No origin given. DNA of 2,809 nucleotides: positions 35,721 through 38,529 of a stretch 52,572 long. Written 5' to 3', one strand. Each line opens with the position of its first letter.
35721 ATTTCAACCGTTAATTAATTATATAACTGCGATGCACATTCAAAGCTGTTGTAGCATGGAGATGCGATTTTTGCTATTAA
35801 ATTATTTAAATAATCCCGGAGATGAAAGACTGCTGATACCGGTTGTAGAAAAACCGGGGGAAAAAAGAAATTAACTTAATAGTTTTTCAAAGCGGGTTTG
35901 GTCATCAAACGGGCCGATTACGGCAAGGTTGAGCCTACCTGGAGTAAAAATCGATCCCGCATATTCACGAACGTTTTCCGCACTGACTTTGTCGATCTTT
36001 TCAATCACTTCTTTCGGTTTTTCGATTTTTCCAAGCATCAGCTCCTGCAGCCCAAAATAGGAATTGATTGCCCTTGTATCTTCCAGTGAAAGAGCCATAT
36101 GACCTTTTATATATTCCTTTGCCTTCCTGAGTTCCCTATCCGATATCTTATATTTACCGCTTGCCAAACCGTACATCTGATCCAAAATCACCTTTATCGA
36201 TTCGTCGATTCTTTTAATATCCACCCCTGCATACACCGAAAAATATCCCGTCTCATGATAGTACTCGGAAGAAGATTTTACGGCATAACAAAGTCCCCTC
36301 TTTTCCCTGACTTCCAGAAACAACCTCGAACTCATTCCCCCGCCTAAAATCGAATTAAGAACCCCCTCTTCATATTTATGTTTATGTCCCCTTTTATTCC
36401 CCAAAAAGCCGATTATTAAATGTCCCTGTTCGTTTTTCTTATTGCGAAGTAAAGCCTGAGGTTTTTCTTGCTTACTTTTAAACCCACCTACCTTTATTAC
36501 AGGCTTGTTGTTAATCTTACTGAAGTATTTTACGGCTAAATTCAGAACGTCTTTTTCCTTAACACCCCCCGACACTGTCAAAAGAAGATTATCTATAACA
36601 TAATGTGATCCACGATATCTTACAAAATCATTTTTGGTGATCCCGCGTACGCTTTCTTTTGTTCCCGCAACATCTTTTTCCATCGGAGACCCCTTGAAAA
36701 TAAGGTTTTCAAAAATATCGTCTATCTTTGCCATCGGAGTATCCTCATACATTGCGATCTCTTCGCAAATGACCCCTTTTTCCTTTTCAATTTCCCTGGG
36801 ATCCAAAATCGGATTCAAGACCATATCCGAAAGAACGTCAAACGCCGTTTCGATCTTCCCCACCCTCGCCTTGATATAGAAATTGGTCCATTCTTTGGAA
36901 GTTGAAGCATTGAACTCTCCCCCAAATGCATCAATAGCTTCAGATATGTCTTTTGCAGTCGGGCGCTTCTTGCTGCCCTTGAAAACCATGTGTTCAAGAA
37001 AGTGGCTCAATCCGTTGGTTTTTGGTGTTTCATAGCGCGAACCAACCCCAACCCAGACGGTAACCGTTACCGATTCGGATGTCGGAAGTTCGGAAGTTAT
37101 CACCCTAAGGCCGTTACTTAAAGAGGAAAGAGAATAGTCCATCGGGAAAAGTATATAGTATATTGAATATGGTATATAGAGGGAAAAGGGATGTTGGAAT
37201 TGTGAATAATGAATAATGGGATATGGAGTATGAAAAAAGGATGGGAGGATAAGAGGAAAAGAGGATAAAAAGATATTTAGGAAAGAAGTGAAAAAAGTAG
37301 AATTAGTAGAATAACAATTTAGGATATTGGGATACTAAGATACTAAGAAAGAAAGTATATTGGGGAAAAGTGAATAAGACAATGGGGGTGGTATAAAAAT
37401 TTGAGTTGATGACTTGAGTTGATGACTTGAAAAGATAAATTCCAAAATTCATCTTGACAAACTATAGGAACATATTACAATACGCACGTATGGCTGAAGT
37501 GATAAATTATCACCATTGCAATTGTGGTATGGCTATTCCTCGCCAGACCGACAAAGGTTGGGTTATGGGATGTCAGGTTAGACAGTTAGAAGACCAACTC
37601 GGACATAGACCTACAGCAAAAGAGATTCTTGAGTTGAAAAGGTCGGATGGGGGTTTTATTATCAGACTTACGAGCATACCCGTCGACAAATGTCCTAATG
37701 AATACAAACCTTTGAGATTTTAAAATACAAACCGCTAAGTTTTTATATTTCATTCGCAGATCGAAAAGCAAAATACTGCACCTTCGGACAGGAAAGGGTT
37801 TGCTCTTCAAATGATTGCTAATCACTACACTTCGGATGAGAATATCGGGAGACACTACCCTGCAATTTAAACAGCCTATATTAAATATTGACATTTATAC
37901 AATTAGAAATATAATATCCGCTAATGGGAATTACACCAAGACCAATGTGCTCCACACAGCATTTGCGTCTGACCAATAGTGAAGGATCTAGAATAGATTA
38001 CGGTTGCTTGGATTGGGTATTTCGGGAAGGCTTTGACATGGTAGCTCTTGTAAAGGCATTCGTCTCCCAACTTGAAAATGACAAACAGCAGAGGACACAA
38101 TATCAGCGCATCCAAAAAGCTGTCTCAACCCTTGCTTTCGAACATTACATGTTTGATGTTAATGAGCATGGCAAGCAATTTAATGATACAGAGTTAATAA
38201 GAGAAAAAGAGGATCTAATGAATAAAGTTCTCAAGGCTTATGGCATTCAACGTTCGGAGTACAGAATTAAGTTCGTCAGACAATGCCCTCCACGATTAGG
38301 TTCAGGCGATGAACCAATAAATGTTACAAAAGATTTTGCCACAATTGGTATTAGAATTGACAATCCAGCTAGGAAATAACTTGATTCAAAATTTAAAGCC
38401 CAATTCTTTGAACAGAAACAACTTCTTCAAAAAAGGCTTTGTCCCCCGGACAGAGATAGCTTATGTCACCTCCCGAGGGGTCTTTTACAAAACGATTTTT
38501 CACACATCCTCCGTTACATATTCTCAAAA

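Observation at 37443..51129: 13.7-kb ORFan island with one near-consensus promoter per gene and essentially leaderless starts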

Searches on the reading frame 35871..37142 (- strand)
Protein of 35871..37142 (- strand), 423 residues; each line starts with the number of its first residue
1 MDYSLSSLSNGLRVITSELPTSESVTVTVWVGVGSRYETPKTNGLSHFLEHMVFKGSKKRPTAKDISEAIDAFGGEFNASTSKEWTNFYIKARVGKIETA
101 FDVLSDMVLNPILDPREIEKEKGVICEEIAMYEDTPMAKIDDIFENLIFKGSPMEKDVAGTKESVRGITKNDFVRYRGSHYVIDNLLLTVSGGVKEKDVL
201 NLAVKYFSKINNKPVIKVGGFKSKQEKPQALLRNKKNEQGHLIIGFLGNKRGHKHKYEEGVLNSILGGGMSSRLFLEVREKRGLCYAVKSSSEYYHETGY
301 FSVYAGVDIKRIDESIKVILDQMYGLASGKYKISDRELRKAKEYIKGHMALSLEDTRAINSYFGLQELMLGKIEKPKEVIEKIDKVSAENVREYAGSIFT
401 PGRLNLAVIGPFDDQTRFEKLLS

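Call 13: find_encoding_contigs(protein=window:35871-37142:-, flank=10000, max_places=10)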
Protein window:35871-37142:- (423 aa): no gene with exactly this product is on record in the collection.

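Call 14: find_related_loci(query=window:35871-37142:-, collection=genome_contigs, flank=10000)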
Query window:35871-37142:- (423 aa) in genome_contigs; peptide patterns used: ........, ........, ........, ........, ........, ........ (x = any residue, [..] = any of these).
600 stretches matched a pattern (row limit reached: there are more); 575 encode a relative of the query (tblastn E <= 1e-3); the best 80 are kept; 80 distinct loci.
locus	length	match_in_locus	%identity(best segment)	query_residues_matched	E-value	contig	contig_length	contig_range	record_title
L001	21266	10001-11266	66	1-422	0e+0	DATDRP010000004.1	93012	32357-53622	MAG TPA_asm: Patescibacteria group bacterium isolate SMAG_U7980 k141_3300247, whole genome shotgun sequence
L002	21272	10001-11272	56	1-422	4e-160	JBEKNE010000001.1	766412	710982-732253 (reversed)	MAG: Candidatus Microgenomates bacterium isolate SPRUCE 40 SPRUCE_40_1, whole genome shotgun sequence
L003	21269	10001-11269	56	1-422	1e-158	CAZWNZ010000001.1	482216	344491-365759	MAG TPA_asm: uncultured Gammaproteobacteria bacterium isolate SRP192927_co3_839 genome assembly, contig: NODE_2_length_4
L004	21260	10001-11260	55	1-418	2e-154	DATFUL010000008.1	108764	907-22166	MAG TPA_asm: Patescibacteria group bacterium isolate SMAG_U9436 k141_618810, whole genome shotgun sequence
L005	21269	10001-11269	52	1-422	4e-148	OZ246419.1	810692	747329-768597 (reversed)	MAG: uncultured Gammaproteobacteria bacterium isolate binchicken_co84_156 genome assembly, chromosome: 1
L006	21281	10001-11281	55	1-422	3e-154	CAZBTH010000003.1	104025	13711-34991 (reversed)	MAG TPA_asm: uncultured Gammaproteobacteria bacterium isolate SRP062349_co2_276 genome assembly, contig: NODE_126_length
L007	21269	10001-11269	44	1-423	3e-122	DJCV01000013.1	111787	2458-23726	MAG TPA_asm: Candidatus Woesebacteria bacterium UBA5941 UBA5941_contig_3, whole genome shotgun sequence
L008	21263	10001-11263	44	1-423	3e-116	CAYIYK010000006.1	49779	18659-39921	MAG TPA_asm: uncultured Candidatus Saccharibacteria bacterium isolate ERP123247_co1_234 genome assembly, contig: NODE_35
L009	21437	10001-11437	42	1-422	4e-116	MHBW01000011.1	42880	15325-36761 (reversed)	MAG: Candidatus Blackburnbacteria bacterium RIFCSPHIGHO2_01_FULL_43_15b rifcsphigho2_01_scaffold_2202, whole genome shot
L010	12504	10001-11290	43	1-423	2e-109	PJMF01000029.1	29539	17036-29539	MAG: Candidatus Paceibacterota bacterium isolate Amazon_FNV_2010_13_2_2 contig_75_30622144_length_29539_multi_6_in_1_out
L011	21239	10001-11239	44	1-415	3e-109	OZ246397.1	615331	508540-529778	MAG: uncultured Gammaproteobacteria bacterium isolate SRP068000_co4_68 genome assembly, chromosome: 1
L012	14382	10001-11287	43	1-422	6e-107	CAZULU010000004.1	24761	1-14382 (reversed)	MAG TPA_asm: uncultured Pseudomonadales bacterium isolate SRP193661_co1_10 genome assembly, contig: NODE_2074_length_247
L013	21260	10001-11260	43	1-423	5e-106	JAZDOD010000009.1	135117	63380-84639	MAG: bacterium isolate MEGAHIT-group-0.75 k141_2484372, whole genome shotgun sequence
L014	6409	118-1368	42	3-422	1e-104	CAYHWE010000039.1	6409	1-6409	MAG TPA_asm: uncultured Gammaproteobacteria bacterium isolate ERP119705_co15_594 genome assembly, contig: NODE_15481_len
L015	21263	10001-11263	39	1-423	1e-102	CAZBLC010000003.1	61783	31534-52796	MAG TPA_asm: uncultured Candidatus Saccharibacteria bacterium isolate SRP286056_co2_106 genome assembly, contig: NODE_49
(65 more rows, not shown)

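Call 75: search_protein_families(library=pfam, max_evalue=0.01, proteins=[L001:3276-3575:+, L001:3741-4154:+, L001:4157-4690:+, L001:4695-5369:-, L001:5437-6156:+, L001:6242-7069:-, L001:7228-8418:+, L001:8981-9778:+, L006:4605-5654:-, L006:7496-8812:-])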
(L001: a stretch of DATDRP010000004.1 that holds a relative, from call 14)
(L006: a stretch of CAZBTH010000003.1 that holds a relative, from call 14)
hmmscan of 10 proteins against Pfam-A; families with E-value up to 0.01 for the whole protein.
L001:3276-3575:+ (99 aa): 0 families

L001:3741-4154:+ (137 aa): 0 families

L001:4157-4690:+ (177 aa): 0 families

L001:4695-5369:- (224 aa): 0 families

L001:5437-6156:+ (239 aa): 0 families

L001:6242-7069:- (275 aa): 0 families

L001:7228-8418:+ (396 aa): 0 families

L001:8981-9778:+ (265 aa): 3 families
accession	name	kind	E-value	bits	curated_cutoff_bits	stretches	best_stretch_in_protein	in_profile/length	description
PF20803.2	PaaX_M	-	4.3e-13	49.6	24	1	111-179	2-70/83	PaaX protein central Cas2-like domain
PF08223.16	PaaX_C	-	1.6e-06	28.8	22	1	221-260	36-76/91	PaaX-like protein C-terminal domain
PF09827.14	CRISPR_Cas2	-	0.00036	21.1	23.8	1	118-161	3-43/74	CRISPR associated protein Cas2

L006:4605-5654:- (349 aa): 0 families

L006:7496-8812:- (438 aa): 0 families

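Call 89: find_related_loci(query=window:35871-37142:-, collection=metagenome_contigs, flank=10000)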
Query window:35871-37142:- (423 aa) in metagenome_contigs; peptide patterns used: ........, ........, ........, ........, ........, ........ (x = any residue, [..] = any of these).
600 stretches matched a pattern (row limit reached: there are more); 562 encode a relative of the query (tblastn E <= 1e-3); the best 80 are kept; 80 distinct loci.
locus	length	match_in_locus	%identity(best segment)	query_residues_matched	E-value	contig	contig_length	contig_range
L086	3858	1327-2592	77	1-422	0e+0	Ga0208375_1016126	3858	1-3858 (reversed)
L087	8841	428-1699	62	1-422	2e-177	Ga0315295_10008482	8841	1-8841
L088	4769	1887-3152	62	1-422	0e+0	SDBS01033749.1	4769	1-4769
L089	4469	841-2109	62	1-423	1e-178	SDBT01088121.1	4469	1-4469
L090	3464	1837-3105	60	1-422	0e+0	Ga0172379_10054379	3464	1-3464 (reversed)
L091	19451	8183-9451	58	1-422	3e-166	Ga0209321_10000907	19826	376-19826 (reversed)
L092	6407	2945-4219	57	1-423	2e-166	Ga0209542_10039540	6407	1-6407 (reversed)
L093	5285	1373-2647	57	1-422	2e-162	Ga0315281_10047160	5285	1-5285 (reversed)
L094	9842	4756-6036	56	1-422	4e-159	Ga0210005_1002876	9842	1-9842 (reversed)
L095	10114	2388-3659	56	1-423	9e-159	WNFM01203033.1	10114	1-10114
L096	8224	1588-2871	56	1-422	6e-158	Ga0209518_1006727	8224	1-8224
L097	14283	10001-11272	58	1-422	8e-158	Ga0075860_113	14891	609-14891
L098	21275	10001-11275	56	1-422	7e-158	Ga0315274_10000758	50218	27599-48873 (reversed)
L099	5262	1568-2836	57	1-422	5e-159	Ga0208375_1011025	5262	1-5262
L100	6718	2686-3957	54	1-422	2e-156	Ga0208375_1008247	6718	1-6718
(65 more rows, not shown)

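Call 103: search_protein_families(library=pfam, max_evalue=0.001, proteins=[L004:9407-9973:-, L006:8886-9398:-, L006:9539-9892:-, L010:8466-9956:+, L012:8296-9735:-, L086:201-1142:-, L088:3-1715:-, L100:671-1969:-, L092:1843-2175:-])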
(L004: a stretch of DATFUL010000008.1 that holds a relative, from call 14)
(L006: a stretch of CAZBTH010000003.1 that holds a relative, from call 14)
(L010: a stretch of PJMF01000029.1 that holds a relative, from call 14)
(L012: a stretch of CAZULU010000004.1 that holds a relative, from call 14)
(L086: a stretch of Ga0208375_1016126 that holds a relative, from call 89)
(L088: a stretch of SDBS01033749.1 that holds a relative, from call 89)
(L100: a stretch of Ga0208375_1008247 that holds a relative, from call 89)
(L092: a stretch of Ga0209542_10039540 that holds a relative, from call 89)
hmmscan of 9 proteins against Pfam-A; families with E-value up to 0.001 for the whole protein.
L004:9407-9973:- (189 aa): 1 family
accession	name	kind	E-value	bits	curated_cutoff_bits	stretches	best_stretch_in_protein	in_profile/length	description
PF06210.16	DUF1003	-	6e-25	87.8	27.4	1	41-140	1-99/103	Protein of unknown function (DUF1003)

L006:8886-9398:- (170 aa): 1 family
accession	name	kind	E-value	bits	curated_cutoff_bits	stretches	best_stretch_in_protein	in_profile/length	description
PF06210.16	DUF1003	-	4.1e-23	82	27.4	1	38-136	1-98/103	Protein of unknown function (DUF1003)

L006:9539-9892:- (117 aa): 2 families
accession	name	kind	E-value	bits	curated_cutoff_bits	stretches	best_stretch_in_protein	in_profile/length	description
PF05635.17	23S_rRNA_IVP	-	2.7e-35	121.2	33.8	1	7-111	2-106/106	23S rRNA-intervening sequence protein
PF22296.2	bAvd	-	1.6e-09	38.6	40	1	12-116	5-107/107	bAvd-like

L010:8466-9956:+ (497 aa): 2 families
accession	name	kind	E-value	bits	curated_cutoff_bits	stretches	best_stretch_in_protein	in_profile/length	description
PF02518.31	HATPase_c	-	5.3e-25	88.5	26.4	1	386-489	4-109/111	Histidine kinase-, DNA gyrase B-, and HSP90-like ATPase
PF14501.12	HATPase_c_5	-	0.00017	21.9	22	1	385-472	3-88/102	GHKL domain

L012:8296-9735:- (480 aa): 1 family
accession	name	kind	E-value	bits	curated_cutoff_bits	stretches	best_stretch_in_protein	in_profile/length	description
PF04932.20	Wzy_C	-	2.8e-15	56.9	31.7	1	263-420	3-149/149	O-Antigen ligase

L086:201-1142:- (314 aa): 0 families

L088:3-1715:- (571 aa): 7 families
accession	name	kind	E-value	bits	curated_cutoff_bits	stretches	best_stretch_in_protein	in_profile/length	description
PF13411.12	MerR_1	-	5.6e-22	78.1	21.6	2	69-118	1-50/69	MerR HTH family regulatory protein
PF00376.29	MerR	-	1.2e-19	70.3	28.2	2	70-106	1-38/38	MerR family regulatory protein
PF12728.13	HTH_17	-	1.6e-15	57.5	27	2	69-113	2-45/51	Helix-turn-helix domain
PF13518.12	HTH_28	-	2.1e-06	28.1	25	1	67-90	11-34/52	Helix-turn-helix domain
PF13338.12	AbiEi_4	-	2.4e-05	24.8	25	0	7-35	11-38/49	Transcriptional regulator, AbiEi antitoxin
PF08220.18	HTH_DeoR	-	9.2e-05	22.6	21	0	65-87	11-33/57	DeoR-like helix-turn-helix domain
PF01381.28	HTH_3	-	0.00018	21.9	23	0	66-93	7-34/55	Helix-turn-helix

L100:671-1969:- (433 aa): 0 families

L092:1843-2175:- (111 aa): 0 families

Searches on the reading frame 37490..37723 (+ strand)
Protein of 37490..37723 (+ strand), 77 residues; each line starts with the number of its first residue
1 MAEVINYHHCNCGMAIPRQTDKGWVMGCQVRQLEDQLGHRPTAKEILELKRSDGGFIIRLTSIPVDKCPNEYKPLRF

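Call 10: search_protein_families(library=pfam, max_evalue=0.1, proteins=[window:37490-37723:+])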
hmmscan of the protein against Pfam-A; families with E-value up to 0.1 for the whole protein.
window:37490-37723:+ (77 aa): 1 family
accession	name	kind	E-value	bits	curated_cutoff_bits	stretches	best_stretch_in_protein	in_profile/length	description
PF18780.6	HNH_repeat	-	0.014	16.2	26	1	30-56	10-36/54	Homing endonuclease associated repeat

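Call 25: search_protein_families(library=phrogs, max_evalue=0.01, proteins=[window:37490-37723:+])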
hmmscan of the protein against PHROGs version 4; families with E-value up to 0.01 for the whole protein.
window:37490-37723:+ (77 aa): 0 families

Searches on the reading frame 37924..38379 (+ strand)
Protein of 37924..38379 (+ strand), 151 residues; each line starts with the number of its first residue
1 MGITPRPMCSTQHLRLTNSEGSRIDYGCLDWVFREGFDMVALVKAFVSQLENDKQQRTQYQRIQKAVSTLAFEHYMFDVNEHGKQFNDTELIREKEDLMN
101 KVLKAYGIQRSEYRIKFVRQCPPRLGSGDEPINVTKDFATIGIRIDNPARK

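Call 10: search_protein_families(library=pfam, max_evalue=0.1, proteins=[window:37924-38379:+])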
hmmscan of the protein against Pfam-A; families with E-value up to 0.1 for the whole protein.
window:37924-38379:+ (151 aa): 1 family
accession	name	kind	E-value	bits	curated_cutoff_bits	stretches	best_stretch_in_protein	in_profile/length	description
PF07862.16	Nif11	-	0.058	14.1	23.8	0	43-74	6-39/48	Nif11 domain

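Call 25: search_protein_families(library=phrogs, max_evalue=0.01, proteins=[window:37924-38379:+])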
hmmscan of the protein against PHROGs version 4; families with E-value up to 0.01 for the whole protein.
window:37924-38379:+ (151 aa): 0 families

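Call 73: search_protein_families(library=padloc, max_evalue=0.01, proteins=[window:37924-38379:+])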
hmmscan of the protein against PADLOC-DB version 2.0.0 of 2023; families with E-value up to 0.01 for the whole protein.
window:37924-38379:+ (151 aa): 0 families
